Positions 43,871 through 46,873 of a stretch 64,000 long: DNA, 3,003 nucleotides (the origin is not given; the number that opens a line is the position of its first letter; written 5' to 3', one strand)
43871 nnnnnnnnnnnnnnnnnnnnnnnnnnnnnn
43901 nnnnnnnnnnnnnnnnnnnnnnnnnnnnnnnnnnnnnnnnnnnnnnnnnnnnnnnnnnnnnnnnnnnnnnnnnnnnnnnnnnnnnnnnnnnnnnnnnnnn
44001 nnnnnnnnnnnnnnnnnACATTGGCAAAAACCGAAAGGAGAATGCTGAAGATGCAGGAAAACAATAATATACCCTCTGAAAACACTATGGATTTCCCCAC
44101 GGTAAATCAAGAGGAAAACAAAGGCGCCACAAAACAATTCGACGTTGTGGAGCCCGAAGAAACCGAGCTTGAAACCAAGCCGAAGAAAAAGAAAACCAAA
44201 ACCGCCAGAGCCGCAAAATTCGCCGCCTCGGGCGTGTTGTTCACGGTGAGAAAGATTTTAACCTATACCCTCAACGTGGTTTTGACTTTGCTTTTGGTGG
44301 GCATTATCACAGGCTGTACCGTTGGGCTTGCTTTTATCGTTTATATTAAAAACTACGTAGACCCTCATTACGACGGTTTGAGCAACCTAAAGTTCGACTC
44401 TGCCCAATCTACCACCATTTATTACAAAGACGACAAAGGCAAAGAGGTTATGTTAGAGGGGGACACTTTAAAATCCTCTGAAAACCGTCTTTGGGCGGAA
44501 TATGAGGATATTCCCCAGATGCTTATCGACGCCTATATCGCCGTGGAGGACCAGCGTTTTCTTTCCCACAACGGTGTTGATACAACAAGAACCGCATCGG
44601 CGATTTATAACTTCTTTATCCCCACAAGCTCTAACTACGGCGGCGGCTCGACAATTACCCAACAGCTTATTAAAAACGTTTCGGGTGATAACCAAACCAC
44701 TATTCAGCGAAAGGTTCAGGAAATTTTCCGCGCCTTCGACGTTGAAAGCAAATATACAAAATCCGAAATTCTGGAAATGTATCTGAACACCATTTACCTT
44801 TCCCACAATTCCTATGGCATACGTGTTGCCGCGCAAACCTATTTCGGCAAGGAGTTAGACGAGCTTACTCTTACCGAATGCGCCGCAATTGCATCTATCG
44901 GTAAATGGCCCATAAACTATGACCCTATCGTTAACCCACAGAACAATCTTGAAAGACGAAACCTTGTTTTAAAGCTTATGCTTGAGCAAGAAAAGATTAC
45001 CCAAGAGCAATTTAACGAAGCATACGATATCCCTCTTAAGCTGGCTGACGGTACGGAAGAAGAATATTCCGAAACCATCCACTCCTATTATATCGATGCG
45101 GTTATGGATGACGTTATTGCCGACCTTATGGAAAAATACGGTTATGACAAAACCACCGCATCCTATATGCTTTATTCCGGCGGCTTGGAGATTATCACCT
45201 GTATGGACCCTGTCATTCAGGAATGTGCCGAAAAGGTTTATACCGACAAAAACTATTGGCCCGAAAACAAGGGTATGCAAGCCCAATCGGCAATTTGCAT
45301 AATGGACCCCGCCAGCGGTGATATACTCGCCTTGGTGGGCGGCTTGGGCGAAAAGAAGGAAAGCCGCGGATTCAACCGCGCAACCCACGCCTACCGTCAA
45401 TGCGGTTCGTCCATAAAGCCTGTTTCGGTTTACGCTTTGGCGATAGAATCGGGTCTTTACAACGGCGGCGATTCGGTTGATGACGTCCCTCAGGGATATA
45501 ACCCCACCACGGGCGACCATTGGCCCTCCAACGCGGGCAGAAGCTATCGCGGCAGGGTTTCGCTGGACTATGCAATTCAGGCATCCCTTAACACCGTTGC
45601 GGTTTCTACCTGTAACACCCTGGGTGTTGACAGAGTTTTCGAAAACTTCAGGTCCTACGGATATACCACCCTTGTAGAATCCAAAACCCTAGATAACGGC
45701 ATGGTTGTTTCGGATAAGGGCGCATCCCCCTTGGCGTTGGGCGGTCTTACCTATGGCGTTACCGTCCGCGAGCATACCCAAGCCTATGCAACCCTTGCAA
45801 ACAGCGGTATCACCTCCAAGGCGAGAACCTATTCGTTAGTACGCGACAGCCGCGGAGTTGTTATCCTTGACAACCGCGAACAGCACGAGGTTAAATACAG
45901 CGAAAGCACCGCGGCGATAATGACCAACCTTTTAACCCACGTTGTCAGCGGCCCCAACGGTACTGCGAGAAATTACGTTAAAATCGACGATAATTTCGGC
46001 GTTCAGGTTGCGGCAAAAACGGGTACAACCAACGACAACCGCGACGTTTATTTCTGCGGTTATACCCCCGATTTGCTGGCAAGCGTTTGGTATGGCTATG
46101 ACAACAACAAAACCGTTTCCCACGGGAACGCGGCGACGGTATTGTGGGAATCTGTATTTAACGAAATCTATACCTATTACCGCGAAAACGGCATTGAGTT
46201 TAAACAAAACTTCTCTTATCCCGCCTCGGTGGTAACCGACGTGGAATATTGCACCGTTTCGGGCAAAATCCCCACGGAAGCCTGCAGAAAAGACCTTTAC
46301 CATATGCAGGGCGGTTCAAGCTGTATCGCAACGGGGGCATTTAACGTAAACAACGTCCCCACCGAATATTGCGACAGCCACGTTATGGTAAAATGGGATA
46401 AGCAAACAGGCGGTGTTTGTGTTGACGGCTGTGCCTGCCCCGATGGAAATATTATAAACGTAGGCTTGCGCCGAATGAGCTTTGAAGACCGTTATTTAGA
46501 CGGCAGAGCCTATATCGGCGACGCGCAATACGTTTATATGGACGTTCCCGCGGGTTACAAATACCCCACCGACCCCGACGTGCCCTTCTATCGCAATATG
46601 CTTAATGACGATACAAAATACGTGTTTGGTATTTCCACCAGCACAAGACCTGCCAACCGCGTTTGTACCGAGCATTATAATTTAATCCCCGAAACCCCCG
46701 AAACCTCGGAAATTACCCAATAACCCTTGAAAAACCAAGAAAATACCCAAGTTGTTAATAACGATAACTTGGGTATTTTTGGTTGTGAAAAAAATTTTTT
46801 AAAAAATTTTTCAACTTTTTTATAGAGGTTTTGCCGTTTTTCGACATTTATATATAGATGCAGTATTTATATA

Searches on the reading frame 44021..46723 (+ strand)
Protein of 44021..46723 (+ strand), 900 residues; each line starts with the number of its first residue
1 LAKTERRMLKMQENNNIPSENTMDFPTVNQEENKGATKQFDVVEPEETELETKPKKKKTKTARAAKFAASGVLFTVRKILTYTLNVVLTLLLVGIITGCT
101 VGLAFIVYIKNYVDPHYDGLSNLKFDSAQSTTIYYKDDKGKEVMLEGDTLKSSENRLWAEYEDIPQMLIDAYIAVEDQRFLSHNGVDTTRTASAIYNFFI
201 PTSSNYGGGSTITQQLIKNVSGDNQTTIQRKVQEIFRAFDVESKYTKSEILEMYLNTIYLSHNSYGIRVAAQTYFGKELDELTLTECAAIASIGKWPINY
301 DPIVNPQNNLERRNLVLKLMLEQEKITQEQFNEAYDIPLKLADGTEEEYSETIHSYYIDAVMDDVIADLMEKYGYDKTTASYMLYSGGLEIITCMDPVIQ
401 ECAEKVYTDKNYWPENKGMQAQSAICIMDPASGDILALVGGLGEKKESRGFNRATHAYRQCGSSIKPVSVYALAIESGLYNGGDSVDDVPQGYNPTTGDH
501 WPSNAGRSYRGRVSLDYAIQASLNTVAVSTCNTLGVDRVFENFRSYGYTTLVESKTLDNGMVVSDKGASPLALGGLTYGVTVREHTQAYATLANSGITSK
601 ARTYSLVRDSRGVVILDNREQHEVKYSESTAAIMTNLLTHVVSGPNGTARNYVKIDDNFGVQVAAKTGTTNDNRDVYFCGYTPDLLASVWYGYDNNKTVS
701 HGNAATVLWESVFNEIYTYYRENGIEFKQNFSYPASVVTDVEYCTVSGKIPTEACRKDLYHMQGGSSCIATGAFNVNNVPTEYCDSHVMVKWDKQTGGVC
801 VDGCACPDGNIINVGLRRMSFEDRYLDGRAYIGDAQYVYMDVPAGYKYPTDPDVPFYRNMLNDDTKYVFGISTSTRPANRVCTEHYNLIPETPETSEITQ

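Call 40: search_protein_families(library=pfam, proteins=[window:44021-46723:+], max_evalue=0.00001)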
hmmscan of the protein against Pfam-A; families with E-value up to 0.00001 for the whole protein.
window:44021-46723:+ (900 aa): 2 families
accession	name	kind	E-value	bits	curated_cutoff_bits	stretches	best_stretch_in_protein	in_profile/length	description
PF00912.28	Transgly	-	2.5e-57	193.6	27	1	150-320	8-177/178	Transglycosylase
PF00905.27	Transpeptidase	-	8.2e-25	88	22.1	1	425-716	3-297/299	Penicillin binding protein transpeptidase domain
